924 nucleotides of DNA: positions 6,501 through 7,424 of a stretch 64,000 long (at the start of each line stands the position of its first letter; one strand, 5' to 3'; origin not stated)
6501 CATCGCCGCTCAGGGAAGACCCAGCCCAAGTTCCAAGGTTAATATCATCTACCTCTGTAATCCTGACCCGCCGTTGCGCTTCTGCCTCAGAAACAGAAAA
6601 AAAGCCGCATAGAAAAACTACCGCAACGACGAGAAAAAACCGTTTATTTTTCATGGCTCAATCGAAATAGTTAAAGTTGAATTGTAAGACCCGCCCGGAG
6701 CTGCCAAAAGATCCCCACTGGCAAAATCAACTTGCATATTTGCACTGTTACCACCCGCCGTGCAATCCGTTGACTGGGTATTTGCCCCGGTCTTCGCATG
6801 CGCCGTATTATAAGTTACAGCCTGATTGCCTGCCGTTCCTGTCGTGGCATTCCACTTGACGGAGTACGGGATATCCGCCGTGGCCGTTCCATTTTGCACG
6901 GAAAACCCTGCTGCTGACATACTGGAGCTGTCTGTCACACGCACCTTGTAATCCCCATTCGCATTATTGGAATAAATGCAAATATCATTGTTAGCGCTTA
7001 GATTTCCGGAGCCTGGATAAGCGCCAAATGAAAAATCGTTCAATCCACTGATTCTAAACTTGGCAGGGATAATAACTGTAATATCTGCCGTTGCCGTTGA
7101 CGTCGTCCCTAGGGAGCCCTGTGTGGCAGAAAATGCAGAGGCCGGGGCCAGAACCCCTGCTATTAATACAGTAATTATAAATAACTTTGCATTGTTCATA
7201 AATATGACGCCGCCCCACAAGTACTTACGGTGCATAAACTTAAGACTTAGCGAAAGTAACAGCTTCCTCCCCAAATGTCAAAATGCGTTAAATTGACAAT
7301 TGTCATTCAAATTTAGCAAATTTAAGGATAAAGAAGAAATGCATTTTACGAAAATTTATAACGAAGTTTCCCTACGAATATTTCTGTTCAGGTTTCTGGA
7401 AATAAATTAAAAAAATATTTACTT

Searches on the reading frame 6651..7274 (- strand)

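Call 8: search_protein_families(library=pfam, proteins=[window:6651-7274:-], max_evalue=0.01)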
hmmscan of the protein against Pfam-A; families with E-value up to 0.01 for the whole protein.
window:6651-7274:- (207 aa): 0 families

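Call 70: search_protein_families(library=pfam, proteins=[window:6651-7274:-], max_evalue=10)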
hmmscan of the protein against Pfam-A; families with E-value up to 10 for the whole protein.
window:6651-7274:- (207 aa): 2 families
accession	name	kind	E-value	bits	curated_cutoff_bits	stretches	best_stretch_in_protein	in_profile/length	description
PF22321.2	Zona_CL2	-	0.022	15.2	26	1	65-130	32-97/154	Zonadhesin, second cohesin-like domain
PF04151.21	PPC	-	1.3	10.4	25.9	1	62-114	25-69/70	Bacterial pre-peptidase C-terminal domain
